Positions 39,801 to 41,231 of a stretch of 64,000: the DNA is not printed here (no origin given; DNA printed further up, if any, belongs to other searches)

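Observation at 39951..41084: Amidinotransferase-fold enzyme (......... catalytic cysteine) embedded in the glycan cluster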

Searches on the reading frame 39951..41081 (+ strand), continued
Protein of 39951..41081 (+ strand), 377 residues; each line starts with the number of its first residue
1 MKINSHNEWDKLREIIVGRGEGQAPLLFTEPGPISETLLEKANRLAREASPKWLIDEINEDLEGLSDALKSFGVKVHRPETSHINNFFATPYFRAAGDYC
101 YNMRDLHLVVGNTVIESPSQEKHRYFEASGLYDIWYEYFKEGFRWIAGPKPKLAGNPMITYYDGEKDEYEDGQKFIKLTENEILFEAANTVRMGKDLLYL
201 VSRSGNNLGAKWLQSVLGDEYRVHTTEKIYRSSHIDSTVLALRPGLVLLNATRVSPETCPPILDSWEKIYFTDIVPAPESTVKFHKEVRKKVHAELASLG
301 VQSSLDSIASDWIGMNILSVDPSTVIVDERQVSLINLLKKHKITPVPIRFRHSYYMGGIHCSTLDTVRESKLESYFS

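Call 34: list_cluster_members(proteins=[P0121, P0122, P0123, P0126, P0128, P0129, P0132, P0125, P0127, P0130])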
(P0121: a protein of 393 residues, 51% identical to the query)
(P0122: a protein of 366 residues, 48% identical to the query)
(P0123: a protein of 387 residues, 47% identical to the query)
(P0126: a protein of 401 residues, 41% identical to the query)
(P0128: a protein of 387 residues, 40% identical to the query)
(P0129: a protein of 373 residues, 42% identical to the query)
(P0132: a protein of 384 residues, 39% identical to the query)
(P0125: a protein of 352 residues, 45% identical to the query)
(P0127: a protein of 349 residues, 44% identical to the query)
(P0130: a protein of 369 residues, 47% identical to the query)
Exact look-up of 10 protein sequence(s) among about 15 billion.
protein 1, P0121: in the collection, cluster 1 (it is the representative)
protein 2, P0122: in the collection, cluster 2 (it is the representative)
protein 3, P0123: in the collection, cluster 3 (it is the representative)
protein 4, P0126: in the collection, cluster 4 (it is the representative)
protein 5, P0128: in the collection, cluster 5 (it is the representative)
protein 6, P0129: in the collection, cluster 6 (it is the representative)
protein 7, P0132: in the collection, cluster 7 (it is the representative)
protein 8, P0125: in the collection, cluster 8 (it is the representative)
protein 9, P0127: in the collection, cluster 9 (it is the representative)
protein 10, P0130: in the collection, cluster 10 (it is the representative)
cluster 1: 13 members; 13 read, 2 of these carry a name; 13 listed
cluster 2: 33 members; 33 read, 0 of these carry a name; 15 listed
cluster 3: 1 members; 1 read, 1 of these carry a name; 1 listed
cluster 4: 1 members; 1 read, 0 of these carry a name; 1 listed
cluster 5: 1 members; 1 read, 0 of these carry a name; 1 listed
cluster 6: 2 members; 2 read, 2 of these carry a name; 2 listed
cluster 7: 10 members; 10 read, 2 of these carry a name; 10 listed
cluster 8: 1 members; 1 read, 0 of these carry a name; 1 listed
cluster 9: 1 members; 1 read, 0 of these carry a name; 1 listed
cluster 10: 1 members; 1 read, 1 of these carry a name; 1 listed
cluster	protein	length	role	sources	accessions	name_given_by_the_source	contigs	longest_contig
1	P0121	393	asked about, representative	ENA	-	-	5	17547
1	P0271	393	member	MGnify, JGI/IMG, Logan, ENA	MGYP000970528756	CR=1 FL=1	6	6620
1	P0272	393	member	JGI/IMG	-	N-dimethylarginine dimethylaminohydrolase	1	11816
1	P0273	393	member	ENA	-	-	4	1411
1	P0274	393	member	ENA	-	-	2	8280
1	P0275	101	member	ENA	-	-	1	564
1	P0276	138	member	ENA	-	-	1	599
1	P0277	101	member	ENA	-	-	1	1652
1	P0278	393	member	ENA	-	-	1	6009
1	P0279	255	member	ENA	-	-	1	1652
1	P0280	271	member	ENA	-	-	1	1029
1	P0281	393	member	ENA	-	-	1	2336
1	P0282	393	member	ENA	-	-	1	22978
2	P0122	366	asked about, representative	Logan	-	-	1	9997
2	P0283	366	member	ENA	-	-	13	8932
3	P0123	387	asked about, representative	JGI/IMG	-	glycine amidinotransferase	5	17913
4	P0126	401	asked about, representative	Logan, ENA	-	-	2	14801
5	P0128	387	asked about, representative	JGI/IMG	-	-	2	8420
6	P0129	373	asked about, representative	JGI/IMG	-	glycine amidinotransferase/scyllo-inosamine-4-phosphate amidinotransferase 1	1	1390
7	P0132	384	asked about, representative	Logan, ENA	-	-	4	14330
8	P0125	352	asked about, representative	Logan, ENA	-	-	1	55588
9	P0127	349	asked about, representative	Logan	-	-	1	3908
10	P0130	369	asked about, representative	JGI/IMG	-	N-dimethylarginine dimethylaminohydrolase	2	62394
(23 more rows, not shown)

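Call 35: predict_structure(alignment_id=A1)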
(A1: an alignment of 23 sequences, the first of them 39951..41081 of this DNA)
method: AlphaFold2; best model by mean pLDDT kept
length: 377 residues; sequences in the alignment: 23
mean_pLDDT: 82.6   pTM: 0.83
mean pLDDT of the five models: 82.6, 79.8, 76.3, 69.6, 66.9
residues with pLDDT >= 90: 98; 70-90: 232; 50-70: 42; < 50: 5
segments of 3 or more residues with pLDDT < 50: 1-5
pLDDT, mean of each block of 10 residues (from residue 1): 53 84 84 88 93 89 92 90 79 73 69 79 65 81 84 77 85 85 86 87 89 92 82 79 87 85 91 84 92 95 85 78 89 92 91 65 65 71
secondary structure, 60 per line:
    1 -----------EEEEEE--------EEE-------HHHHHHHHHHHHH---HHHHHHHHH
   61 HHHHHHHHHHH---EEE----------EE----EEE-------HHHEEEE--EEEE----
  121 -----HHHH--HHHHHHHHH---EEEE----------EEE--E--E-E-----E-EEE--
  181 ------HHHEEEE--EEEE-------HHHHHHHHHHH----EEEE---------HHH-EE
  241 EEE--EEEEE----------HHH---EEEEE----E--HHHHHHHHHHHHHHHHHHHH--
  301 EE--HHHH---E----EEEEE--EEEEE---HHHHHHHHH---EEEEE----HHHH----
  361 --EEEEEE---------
elements in order: E12-17 E26-28 H36-48 H52-71 E75-77 E94-96 E107-110 E113-116 H126-129 H132-140 E144-147 E158-160 E176-178 E190-193 E196-199 H207-217 E222-225 E239-243 E246-250 E267-271 H279-298 H305-308 E317-321 E324-328 H332-340 E344-348 H353-356 E363-368
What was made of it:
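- On Amidinotransferase family (AGAT/StrB1 type) of the guanidino-group-modifying (pentein) superfamily: AF2 model with pLDDT 82.6 and pTM 0.83 (call 35).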

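Call 37: fold_search(model_id=the predicted structure, library=pdb)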
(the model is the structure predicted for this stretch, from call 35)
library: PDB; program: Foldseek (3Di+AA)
matches with E <= 10: 270; with E <= 0.001: 100
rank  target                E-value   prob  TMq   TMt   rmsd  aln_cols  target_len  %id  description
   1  1bwd_A                5.6e-31  1.00  0.74  0.80   5.1       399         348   36  INOSAMINE-PHOSPHATE AMIDINOTRANSFERASE STRB1 FROM STREPTOMYCES GRISEUS (released 1999-01-13)
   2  6u1r_A                7.2e-27  1.00  0.72  0.76   7.4       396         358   32  SxtG an amidinotransferase from the Microseira wollei in Saxitoxin biosynthetic pathway (released 2020-03-18)
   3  6u1r_B                1.1e-26  1.00  0.67  0.74   6.9       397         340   30  SxtG an amidinotransferase from the Microseira wollei in Saxitoxin biosynthetic pathway (released 2020-03-18)
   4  5wpi_A                3.9e-26  1.00  0.73  0.75   6.2       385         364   29  The virulence-associated protein HsvA from the fire blight pathogen Erwinia amylovora is a polyamine amidinotransferas (released 2017-11-15)
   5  2jdx                  8.7e-26  1.00  0.73  0.76   6.8       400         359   28  CRYSTAL STRUCTURE OF HUMAN L-ARGININE:GLYCINE AMIDINOTRANSFERASE, DELETIONMUTANT ATDELTAM302 (released 1999-02-09)
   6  4jdw                  3.3e-25  1.00  0.73  0.76   6.6       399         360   27  CRYSTAL STRUCTURE AND MECHANISM OF L-ARGININE: GLYCINE AMIDINOTRANSFERASE: A MITOCHONDRIAL ENZYME INVOLVED IN CREATINE B (released 1998-01-28)
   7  1jdw                  3.3e-25  1.00  0.73  0.76   6.5       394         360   28  CRYSTAL STRUCTURE AND MECHANISM OF L-ARGININE: GLYCINE AMIDINOTRANSFERASE: A MITOCHONDRIAL ENZYME INVOLVED IN CREATINE B (released 1998-01-28)
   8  1rxx_B                2.7e-09  1.00  0.51  0.48  11.0       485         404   12  Structure of arginine deiminase (released 2004-01-13)
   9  1rxx_D                4.7e-09  1.00  0.54  0.51   9.5       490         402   13  Structure of arginine deiminase (released 2004-01-13)
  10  1rxx_C                5.3e-09  1.00  0.56  0.52   9.3       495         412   12  Structure of arginine deiminase (released 2004-01-13)
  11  2a9g_A                5.6e-09  1.00  0.54  0.51   8.1       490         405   11  Structure of C406A arginine deiminase in complex with L-arginine (released 2005-08-09)
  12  2ci3                  6.0e-09  1.00  0.47  0.62   8.5       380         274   12  Crystal Structure of Dimethylarginine dimethylaminohydrolase crystal form I (released 2006-05-17)
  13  2aci_B                7.6e-09  1.00  0.55  0.51   9.5       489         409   12  Structure of D166A arginine deiminase (released 2005-08-09)
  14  1rxx_A                9.7e-09  1.00  0.55  0.51   9.4       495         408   12  Structure of arginine deiminase (released 2004-01-13)
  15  9azg                  1.3e-08  1.00  0.51  0.52   8.8       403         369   12  Native nnhA in H32 (released 2025-01-01)
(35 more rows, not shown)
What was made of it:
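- On Amidinotransferase family (AGAT/StrB1 type) of the guanidino-group-modifying (pentein) superfamily: Foldseek gives 1bwd E 5.6e-31, TM 0.74/0.80, and the top seven hits are all amidinotransferases (call 37).
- On Arginine deiminase / agmatine deiminase / DDAH hydrolases: ADI and DDAH score Foldseek E about 1e-9 at 10-15% identity, TM about 0.5 (call 37).
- Checked: Foldseek on an AF2 model (pLDDT 82.6) gives E 5.6e-31 and TM 0.74-0.80 to 1bwd (calls 35, 37).
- Foldseek ranks 1bwd first (E 5.6e-31, TM 0.74/0.80), then the other amidinotransferases; the hydrolases follow at E about 1e-9 and 10-15% identity (call 37).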

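Call 38: find_encoding_contigs(protein=P0123, flank=8000, max_places=1)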
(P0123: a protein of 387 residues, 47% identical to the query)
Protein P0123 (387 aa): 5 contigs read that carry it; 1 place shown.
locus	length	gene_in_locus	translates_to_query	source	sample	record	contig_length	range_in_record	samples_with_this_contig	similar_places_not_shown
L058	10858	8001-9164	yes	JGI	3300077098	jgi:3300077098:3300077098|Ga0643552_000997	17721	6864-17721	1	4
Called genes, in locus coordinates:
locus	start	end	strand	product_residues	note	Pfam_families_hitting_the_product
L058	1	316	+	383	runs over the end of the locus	PF00106:adh_short, PF01073:3Beta_HSD, PF01370:Epimerase, PF02719:Polysacc_synt_2, PF04321:RmlD_sub_bind, PF05368:NmrA (weak), PF08659:KR (weak), PF16363:GDP_Man_Dehyd, +1 more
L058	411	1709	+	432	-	PF03721:UDPG_MGDP_dh_N, PF00984:UDPG_MGDP_dh, PF03720:UDPG_MGDP_dh_C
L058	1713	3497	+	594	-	PF00664:ABC_membrane, PF00005:ABC_tran, PF02463:SMC_N (weak), PF13555:AAA_29 (faint)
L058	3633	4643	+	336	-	PF01073:3Beta_HSD, PF01370:Epimerase, PF02719:Polysacc_synt_2, PF04321:RmlD_sub_bind, PF07993:NAD_binding_4 (weak), PF08659:KR (weak), PF13460:NAD_binding_10 (weak), PF16363:GDP_Man_Dehyd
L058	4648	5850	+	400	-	PF00155:Aminotran_1_2 (weak), PF01041:DegT_DnrJ_EryC1, PF01212:Beta_elim_lyase (weak)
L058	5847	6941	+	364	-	-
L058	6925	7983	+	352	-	PF03102:NeuB, PF08666:SAF (weak)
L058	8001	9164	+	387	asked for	-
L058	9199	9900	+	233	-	PF02348:CTP_transf_3, PF12804:NTP_transf_3 (weak)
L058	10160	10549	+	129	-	PF14294:DUF4372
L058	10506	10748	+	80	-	PF00872:Transposase_mut (weak)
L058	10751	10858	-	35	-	?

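Call 39: find_encoding_contigs(protein=P0126, flank=8000, max_places=1)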
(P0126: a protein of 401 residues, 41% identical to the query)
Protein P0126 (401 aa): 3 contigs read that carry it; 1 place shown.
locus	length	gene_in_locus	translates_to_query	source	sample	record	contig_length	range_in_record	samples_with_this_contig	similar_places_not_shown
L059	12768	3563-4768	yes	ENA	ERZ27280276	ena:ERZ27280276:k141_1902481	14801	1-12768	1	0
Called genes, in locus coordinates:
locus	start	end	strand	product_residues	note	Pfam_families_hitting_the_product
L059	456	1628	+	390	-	PF01041:DegT_DnrJ_EryC1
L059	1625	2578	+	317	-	-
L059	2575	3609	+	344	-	PF03102:NeuB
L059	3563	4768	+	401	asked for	-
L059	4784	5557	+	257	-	PF02348:CTP_transf_3, PF12804:NTP_transf_3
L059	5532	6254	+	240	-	PF13489:Methyltransf_23, PF13847:Methyltransf_31 (weak), PF08241:Methyltransf_11, PF08242:Methyltransf_12, PF13649:Methyltransf_25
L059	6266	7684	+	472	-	-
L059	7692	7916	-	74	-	-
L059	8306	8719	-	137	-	PF01527:HTH_Tnp_1 (faint), PF13384:HTH_23 (weak)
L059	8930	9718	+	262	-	PF00535:Glycos_transf_2, PF10111:Glyco_tranf_2_2 (weak), PF13641:Glyco_tranf_2_3 (weak)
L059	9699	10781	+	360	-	PF03102:NeuB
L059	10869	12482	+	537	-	PF02543:Carbam_trans_N, PF16861:Carbam_trans_C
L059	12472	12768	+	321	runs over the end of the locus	-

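Call 40: find_encoding_contigs(protein=P0132, flank=8000, max_places=1)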
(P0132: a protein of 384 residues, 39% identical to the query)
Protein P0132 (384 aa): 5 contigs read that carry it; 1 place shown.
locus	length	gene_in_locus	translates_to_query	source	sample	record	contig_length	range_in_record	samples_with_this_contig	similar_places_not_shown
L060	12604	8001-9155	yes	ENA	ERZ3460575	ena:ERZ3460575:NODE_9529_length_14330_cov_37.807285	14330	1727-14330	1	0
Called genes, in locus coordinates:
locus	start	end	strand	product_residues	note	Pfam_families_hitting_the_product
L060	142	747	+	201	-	PF00677:Lum_binding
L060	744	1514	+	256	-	PF01817:CM_2, PF00903:Glyoxalase, PF13669:Glyoxalase_4 (weak)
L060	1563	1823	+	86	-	-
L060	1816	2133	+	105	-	PF02452:PemK_toxin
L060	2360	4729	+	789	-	PF04055:Radical_SAM, PF19288:CofH_C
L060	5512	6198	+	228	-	PF13489:Methyltransf_23, PF13847:Methyltransf_31, PF08241:Methyltransf_11, PF08242:Methyltransf_12, PF13649:Methyltransf_25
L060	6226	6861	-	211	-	PF02348:CTP_transf_3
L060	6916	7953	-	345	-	PF03102:NeuB, PF08666:SAF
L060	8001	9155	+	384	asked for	-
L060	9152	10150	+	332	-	-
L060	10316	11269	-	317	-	PF06574:FAD_syn, PF01687:Flavokinase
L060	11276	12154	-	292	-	PF01509:TruB_N, PF16198:TruB_C_2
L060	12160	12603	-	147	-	?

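Call 41: find_encoding_contigs(protein=P0128, flank=8000, max_places=1)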
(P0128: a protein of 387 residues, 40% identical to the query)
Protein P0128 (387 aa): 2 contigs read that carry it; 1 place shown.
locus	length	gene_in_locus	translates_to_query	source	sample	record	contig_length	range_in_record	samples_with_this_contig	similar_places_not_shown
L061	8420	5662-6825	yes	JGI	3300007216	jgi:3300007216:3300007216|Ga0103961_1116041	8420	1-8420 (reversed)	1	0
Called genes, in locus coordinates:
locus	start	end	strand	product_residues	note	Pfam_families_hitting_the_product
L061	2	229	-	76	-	?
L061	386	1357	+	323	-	PF01073:3Beta_HSD, PF01370:Epimerase, PF02719:Polysacc_synt_2, PF04321:RmlD_sub_bind, PF16363:GDP_Man_Dehyd, PF13460:NAD_binding_10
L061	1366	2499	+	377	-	PF01041:DegT_DnrJ_EryC1, PF00155:Aminotran_1_2 (weak)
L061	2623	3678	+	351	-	-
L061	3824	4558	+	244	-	PF02348:CTP_transf_3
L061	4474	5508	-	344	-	PF03102:NeuB, PF08666:SAF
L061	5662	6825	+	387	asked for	-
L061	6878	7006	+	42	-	-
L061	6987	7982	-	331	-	-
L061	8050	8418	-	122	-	?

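Call 42: search_protein_families(library=ncbifam, proteins=[L058:5847-6941:+, L059:1625-2578:+, L060:9152-10150:+, L061:2623-3678:+, L061:6987-7982:-, L059:6266-7684:+, L004:5064-6158:+, L058:8001-9164:+, L004:14424-16565:+], max_evalue=0.001)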
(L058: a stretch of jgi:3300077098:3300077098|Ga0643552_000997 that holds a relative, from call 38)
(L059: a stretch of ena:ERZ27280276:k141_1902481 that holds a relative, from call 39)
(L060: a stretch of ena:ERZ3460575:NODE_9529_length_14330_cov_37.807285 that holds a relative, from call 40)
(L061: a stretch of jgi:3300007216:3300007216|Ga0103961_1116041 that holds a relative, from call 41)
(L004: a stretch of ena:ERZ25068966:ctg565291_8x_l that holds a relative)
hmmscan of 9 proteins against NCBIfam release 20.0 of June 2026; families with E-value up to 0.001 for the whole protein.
L058:5847-6941:+ (364 aa): 1 family
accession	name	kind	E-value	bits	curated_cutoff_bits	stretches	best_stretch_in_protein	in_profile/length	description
TIGR03590.1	PseG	equivalog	3.5e-32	112.1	153.55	1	17-295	2-280/280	UDP-2,4-diacetamido-2,4,6-trideoxy-beta-L-altropyranose hydrolase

L059:1625-2578:+ (317 aa): 1 family
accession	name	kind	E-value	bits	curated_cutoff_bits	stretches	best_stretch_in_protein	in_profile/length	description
TIGR03590.1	PseG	equivalog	3.3e-08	33.5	153.55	1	1-90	1-91/280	UDP-2,4-diacetamido-2,4,6-trideoxy-beta-L-altropyranose hydrolase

L060:9152-10150:+ (332 aa): 1 family
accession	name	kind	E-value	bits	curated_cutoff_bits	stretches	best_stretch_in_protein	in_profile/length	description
TIGR03590.1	PseG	equivalog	1e-08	35.2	153.55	1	4-262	2-276/280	UDP-2,4-diacetamido-2,4,6-trideoxy-beta-L-altropyranose hydrolase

L061:2623-3678:+ (351 aa): 1 family
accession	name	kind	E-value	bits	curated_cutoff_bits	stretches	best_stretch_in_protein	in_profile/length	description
TIGR03590.1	PseG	equivalog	7.1e-27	94.7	153.55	1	8-284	2-279/280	UDP-2,4-diacetamido-2,4,6-trideoxy-beta-L-altropyranose hydrolase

L061:6987-7982:- (331 aa): 0 families

L059:6266-7684:+ (472 aa): 0 families

L004:5064-6158:+ (364 aa): 0 families

L058:8001-9164:+ (387 aa): 0 families

L004:14424-16565:+ (713 aa): 0 families

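Call 52: find_related_loci(query=A2, collection=metagenome_contigs, flank=9000)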
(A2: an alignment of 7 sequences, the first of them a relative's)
Query A2 (387 aa) in metagenome_contigs; peptide patterns used: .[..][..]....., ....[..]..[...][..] (x = any residue, [..] = any of these).
571 stretches matched a pattern; 323 encode a relative of the query (tblastn E <= 1e-3); the best 80 are kept; 80 distinct loci.
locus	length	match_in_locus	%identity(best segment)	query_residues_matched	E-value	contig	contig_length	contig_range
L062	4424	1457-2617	76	1-387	0e+0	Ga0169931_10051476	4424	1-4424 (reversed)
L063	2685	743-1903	75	1-387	0e+0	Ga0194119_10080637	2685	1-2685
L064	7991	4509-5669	76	1-387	0e+0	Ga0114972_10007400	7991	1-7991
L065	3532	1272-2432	73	1-387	0e+0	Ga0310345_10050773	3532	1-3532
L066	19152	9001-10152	62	1-383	6e-167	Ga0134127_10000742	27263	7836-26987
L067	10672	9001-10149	63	1-383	4e-164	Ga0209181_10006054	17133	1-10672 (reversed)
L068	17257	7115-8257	62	3-383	2e-162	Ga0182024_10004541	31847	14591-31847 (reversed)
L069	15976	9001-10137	61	1-379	1e-161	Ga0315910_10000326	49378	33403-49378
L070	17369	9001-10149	61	1-383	1e-160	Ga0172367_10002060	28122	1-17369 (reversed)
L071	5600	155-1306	61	1-383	1e-162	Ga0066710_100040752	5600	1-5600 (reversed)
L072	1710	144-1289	61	3-384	1e-174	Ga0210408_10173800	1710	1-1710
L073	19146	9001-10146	60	3-384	3e-160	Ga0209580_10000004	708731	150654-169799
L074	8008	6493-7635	62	3-383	3e-160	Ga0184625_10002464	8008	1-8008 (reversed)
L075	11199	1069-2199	62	3-379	6e-159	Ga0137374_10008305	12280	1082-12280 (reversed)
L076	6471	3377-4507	60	3-379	2e-158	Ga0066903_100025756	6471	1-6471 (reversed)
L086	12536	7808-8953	57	3-383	2e-152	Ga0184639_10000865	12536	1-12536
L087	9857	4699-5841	59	3-383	2e-152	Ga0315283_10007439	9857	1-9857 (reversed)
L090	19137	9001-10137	60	1-379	7e-151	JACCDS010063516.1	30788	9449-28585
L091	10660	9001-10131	58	3-379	2e-150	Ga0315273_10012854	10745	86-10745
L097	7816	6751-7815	58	3-357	2e-141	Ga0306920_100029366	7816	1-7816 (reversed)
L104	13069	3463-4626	52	1-386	9e-130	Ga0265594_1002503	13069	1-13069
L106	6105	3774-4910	50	2-379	3e-125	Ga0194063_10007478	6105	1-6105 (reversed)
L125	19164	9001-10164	44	3-386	9e-106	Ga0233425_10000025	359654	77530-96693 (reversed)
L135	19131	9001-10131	56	3-379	2e-143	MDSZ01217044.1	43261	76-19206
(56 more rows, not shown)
